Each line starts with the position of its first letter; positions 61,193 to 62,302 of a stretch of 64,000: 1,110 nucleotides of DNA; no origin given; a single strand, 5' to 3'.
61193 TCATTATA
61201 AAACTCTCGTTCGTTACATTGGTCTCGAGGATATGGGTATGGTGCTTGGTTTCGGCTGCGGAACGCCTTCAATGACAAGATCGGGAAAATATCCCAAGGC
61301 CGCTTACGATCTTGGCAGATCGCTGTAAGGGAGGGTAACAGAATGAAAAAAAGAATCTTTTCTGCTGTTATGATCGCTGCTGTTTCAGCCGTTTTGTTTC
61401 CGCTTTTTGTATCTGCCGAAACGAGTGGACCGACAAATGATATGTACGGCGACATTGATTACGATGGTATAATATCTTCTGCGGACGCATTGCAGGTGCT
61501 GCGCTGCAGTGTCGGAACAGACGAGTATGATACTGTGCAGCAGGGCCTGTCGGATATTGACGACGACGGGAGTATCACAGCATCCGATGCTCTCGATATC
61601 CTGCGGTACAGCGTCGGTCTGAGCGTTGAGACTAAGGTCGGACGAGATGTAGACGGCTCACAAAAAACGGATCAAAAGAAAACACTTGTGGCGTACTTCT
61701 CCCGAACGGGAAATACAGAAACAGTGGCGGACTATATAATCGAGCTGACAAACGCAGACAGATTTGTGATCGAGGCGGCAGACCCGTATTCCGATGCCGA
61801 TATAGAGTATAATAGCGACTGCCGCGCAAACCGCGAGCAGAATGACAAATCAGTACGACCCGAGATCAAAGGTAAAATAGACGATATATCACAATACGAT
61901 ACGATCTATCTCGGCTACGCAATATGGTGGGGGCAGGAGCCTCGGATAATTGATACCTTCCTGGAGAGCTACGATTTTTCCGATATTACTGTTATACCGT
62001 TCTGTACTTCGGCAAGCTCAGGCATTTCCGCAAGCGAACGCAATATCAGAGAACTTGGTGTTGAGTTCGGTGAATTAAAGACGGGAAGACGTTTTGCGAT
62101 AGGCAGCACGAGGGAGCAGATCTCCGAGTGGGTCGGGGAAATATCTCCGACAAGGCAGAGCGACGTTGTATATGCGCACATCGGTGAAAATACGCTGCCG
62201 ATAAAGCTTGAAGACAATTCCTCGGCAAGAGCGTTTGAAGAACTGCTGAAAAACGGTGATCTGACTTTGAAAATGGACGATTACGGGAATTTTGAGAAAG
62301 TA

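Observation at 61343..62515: A flavodoxin carried on a dockerin: a redox cofactor protein addressed to a cohesin scaffold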

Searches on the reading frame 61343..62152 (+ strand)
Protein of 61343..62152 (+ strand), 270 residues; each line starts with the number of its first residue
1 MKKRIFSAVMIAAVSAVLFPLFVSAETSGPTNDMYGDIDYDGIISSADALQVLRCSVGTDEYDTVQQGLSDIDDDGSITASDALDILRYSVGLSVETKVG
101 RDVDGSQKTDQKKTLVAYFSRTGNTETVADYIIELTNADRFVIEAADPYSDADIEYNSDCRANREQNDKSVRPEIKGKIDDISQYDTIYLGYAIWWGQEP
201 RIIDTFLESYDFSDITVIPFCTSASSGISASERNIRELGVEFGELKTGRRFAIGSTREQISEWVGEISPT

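Call 58: search_protein_representatives(protein=window:61343-62152:+)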
Query: 270 residues. Proteins with E-value up to 0.001 (for the whole library): 10129; up to 1e-10: 3799; up to 1e-30: 407. The best 150 are listed.
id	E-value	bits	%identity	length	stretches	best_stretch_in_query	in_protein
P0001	1.7e-157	538.9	93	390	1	1-270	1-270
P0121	2.3e-90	319.0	63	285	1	1-266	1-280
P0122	3.3e-84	298.8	38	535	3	102-265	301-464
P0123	7.2e-82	291.2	63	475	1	32-267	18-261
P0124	4.0e-81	288.7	49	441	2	111-266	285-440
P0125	6.7e-81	288.0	46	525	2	111-266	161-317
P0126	3.1e-79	282.5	52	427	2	105-265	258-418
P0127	5.7e-79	281.7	44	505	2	109-264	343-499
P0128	6.3e-79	281.5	51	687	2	107-266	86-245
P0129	5.8e-78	278.4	50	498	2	110-265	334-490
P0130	3.5e-75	269.3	44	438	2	109-265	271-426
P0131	9.2e-69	248.2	41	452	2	104-263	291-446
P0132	1.3e-66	241.2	35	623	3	107-265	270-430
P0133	1.6e-65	237.6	43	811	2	113-267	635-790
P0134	1.1e-63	231.6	45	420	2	111-266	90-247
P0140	6.8e-58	212.6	46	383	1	4-267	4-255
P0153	6.1e-51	189.8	43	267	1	16-265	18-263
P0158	2.3e-50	187.9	46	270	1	9-267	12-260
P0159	2.4e-49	184.6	45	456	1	31-265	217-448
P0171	6.2e-46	173.4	40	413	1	1-266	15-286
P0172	6.4e-46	173.4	39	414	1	25-264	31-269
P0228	7.7e-41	156.7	36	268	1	11-266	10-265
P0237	1.9e-40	155.4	39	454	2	34-266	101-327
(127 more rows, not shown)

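Call 59: search_protein_families(library=pfam, proteins=[P0121, P0123, P0140, P0153, P0158, P0159, P0171, P0172, P0228, P0237], max_evalue=0.01)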
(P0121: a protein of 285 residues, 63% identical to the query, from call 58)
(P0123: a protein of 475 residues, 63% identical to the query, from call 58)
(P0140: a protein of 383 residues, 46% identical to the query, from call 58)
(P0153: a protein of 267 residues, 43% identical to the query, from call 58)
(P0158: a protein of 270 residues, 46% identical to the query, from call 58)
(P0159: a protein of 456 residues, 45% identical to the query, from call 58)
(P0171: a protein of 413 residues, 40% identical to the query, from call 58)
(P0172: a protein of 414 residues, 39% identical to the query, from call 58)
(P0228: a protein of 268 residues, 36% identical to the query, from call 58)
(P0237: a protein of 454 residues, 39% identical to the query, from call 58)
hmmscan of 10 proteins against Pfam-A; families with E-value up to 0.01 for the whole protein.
P0121 (285 aa): 5 families
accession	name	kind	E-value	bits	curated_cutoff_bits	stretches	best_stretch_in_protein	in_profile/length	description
PF12682.12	Flavodoxin_4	-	4.1e-41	140.5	24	1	128-280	1-154/155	Flavodoxin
PF00404.24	Dockerin_1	-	5.8e-07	30.1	22.9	1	34-85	1-52/57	Dockerin type I domain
PF12641.12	Flavodoxin_3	-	1.5e-05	25.3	27.5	0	130-163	1-36/160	Flavodoxin domain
PF12724.12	Flavodoxin_5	-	4.1e-05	24.3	27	1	130-159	1-32/145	Flavodoxin domain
PF13405.12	EF-hand_6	-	0.0009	19.2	25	0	36-55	10-28/30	EF-hand domain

P0123 (475 aa): 7 families
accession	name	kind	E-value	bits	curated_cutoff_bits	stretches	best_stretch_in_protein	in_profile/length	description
PF12682.12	Flavodoxin_4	-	1.4e-42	145.2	24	1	108-260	1-154/155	Flavodoxin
PF18050.6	Cyclophil_like2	-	4.1e-30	104.6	22.7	1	287-393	2-114/115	Cyclophilin-like family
PF00404.24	Dockerin_1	-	3.2e-08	34.1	22.9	1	22-75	2-55/57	Dockerin type I domain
PF00248.27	Aldo_ket_red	-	9.1e-06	25.4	24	1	421-466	2-57/291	Aldo/keto reductase family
PF12724.12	Flavodoxin_5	-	2.1e-05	25.3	27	0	110-139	1-32/145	Flavodoxin domain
PF12641.12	Flavodoxin_3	-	6.8e-05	23.2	27.5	0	110-141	1-34/160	Flavodoxin domain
PF02525.22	Flavodoxin_2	-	0.0024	18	27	1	128-202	34-100/198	Flavodoxin-like fold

P0140 (383 aa): 6 families
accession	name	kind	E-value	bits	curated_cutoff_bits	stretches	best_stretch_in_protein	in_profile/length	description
PF12682.12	Flavodoxin_4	-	3.3e-44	150.6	24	1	103-254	2-154/155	Flavodoxin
PF18050.6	Cyclophil_like2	-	1.6e-18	67.2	22.7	1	270-369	1-103/115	Cyclophilin-like family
PF00404.24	Dockerin_1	-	9.1e-08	32.6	22.9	1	32-79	2-52/57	Dockerin type I domain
PF12724.12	Flavodoxin_5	-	3e-05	24.8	27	0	168-213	38-85/145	Flavodoxin domain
PF12641.12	Flavodoxin_3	-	0.00024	21.4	27.5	0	104-137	1-36/160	Flavodoxin domain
PF03358.20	FMN_red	-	0.0097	15.9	24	0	111-216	13-119/152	NADPH-dependent FMN reductase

P0153 (267 aa): 6 families
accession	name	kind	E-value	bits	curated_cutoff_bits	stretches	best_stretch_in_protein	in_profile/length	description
PF12682.12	Flavodoxin_4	-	1.8e-41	141.6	24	1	113-265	2-155/155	Flavodoxin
PF00404.24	Dockerin_1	-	6.8e-08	33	22.9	1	38-89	2-54/57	Dockerin type I domain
PF12724.12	Flavodoxin_5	-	0.0007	20.4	27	0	177-225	37-87/145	Flavodoxin domain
PF12641.12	Flavodoxin_3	-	0.0013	19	27.5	0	115-154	2-44/160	Flavodoxin domain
PF02525.22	Flavodoxin_2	-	0.0019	18.4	27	1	128-208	26-102/198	Flavodoxin-like fold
PF03358.20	FMN_red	-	0.0024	17.9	24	1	120-225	12-118/152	NADPH-dependent FMN reductase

P0158 (270 aa): 6 families
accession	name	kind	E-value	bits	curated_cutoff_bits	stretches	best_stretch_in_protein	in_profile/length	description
PF12682.12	Flavodoxin_4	-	3.6e-44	150.4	24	1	107-259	1-154/155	Flavodoxin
PF00404.24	Dockerin_1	-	1.7e-06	28.6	22.9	1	39-89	1-50/57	Dockerin type I domain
PF12724.12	Flavodoxin_5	-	0.00022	22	27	0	173-216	38-83/145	Flavodoxin domain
PF12641.12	Flavodoxin_3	-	0.00034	20.9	27.5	0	109-135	1-29/160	Flavodoxin domain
PF02525.22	Flavodoxin_2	-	0.0026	17.9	27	1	107-202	2-101/198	Flavodoxin-like fold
PF00036.39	EF-hand_1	-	0.0089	15.9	25.4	0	41-58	10-27/29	EF hand domain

P0159 (456 aa): 5 families
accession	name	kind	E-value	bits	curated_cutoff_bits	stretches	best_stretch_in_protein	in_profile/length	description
PF12682.12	Flavodoxin_4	-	9.4e-44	149.1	24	1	298-448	2-153/155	Flavodoxin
PF18050.6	Cyclophil_like2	-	9.3e-34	116.4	22.7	1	37-143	1-113/115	Cyclophilin-like family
PF00404.24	Dockerin_1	-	3.5e-07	30.7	22.9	1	222-276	2-53/57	Dockerin type I domain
PF12724.12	Flavodoxin_5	-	1.2e-05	26.1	27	0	361-408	36-85/145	Flavodoxin domain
PF12641.12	Flavodoxin_3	-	9.7e-05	22.7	27.5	0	299-354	1-58/160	Flavodoxin domain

P0171 (413 aa): 3 families
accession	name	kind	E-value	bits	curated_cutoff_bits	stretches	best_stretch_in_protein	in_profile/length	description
PF12682.12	Flavodoxin_4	-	4.6e-36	124.1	24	1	135-286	2-154/155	Flavodoxin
PF18050.6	Cyclophil_like2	-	2.5e-15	57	22.7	1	302-411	1-114/115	Cyclophilin-like family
PF00404.24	Dockerin_1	-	0.0013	19.3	22.9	1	56-112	1-56/57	Dockerin type I domain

P0172 (414 aa): 7 families
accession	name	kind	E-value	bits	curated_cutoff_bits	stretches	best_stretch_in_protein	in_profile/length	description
PF12682.12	Flavodoxin_4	-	2.5e-53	180.1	24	1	117-269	1-152/155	Flavodoxin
PF18050.6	Cyclophil_like2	-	6.6e-22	78.2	22.7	1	303-411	1-115/115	Cyclophilin-like family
PF00404.24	Dockerin_1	-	6.8e-10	39.4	22.9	1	41-95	1-56/57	Dockerin type I domain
PF12724.12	Flavodoxin_5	-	6.3e-05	23.7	27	0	119-147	1-28/145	Flavodoxin domain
PF02525.22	Flavodoxin_2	-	0.0001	22.5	27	1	134-213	30-101/198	Flavodoxin-like fold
PF12641.12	Flavodoxin_3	-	0.00069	19.9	27.5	0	119-141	1-23/160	Flavodoxin domain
PF14490.11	HHH_RecD2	-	0.00094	19.5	27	1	113-154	2-43/92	ATP-dependent RecD2 DNA helicase HHH domain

P0228 (268 aa): 5 families
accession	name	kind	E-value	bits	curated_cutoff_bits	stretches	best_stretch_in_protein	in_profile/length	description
PF12682.12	Flavodoxin_4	-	3.1e-43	147.4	24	1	110-265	1-154/155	Flavodoxin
PF00404.24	Dockerin_1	-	4.9e-11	43.1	22.9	1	34-85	1-52/57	Dockerin type I domain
PF12724.12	Flavodoxin_5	-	1.8e-05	25.5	27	0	112-155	1-45/145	Flavodoxin domain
PF13405.12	EF-hand_6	-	0.0052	16.9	25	0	64-81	4-21/30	EF-hand domain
PF00036.39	EF-hand_1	-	0.0074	16.2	25.4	0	64-78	4-18/29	EF hand domain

P0237 (454 aa): 6 families
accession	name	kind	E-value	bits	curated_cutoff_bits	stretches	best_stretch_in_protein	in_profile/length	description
PF12682.12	Flavodoxin_4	-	2.5e-38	131.4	24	1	176-327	2-154/155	Flavodoxin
PF18050.6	Cyclophil_like2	-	2.6e-31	108.5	22.7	1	345-452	1-114/115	Cyclophilin-like family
PF12724.12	Flavodoxin_5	-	0.00088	20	27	0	242-285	39-84/145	Flavodoxin domain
PF12641.12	Flavodoxin_3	-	0.00094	19.5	27.5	0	236-294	30-86/160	Flavodoxin domain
PF00404.24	Dockerin_1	-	0.0011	19.5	22.9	1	103-153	2-52/57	Dockerin type I domain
PF03358.20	FMN_red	-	0.0018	18.3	24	1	185-293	14-123/152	NADPH-dependent FMN reductase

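Call 64: search_protein_families(library=pfam, proteins=[P0133, P0122], max_evalue=0.001)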
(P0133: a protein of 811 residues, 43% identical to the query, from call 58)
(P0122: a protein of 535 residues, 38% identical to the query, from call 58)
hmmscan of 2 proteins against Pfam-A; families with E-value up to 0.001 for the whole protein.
P0133 (811 aa): 8 families
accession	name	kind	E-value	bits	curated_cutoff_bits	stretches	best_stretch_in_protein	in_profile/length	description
PF12682.12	Flavodoxin_4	-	5.4e-68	227.8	24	2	635-789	1-154/155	Flavodoxin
PF03781.23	FGE-sulfatase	-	2.4e-46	158.9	23.3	1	193-441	4-255/255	Sulfatase-modifying factor enzyme 1-like domain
PF00395.25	SLH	-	2.1e-21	76.1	20.8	2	93-132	2-41/44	S-layer homology domain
PF12641.12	Flavodoxin_3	-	9.8e-11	42.2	27.5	0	466-488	1-23/160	Flavodoxin domain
PF12724.12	Flavodoxin_5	-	1.5e-09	38.7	27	0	701-748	36-85/145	Flavodoxin domain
PF02525.22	Flavodoxin_2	-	7.1e-08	32.8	27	1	647-733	21-102/198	Flavodoxin-like fold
PF00258.30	Flavodoxin_1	-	8.4e-06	26.4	25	0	467-489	1-23/143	Flavodoxin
PF03358.20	FMN_red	-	7.1e-05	22.9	24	0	642-757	11-126/152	NADPH-dependent FMN reductase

P0122 (535 aa): 5 families
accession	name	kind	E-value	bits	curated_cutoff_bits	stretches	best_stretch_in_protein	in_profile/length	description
PF12682.12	Flavodoxin_4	-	5.9e-108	357.6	24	3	312-464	1-153/155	Flavodoxin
PF02525.22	Flavodoxin_2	-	4e-16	59.8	27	1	312-417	2-110/198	Flavodoxin-like fold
PF12724.12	Flavodoxin_5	-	1e-13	52.3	27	0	140-182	1-44/145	Flavodoxin domain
PF12641.12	Flavodoxin_3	-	7.9e-10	39.2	27.5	0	315-344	2-32/160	Flavodoxin domain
PF05808.16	Podoplanin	-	8.6e-05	23.3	30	1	477-518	88-129/135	Podoplanin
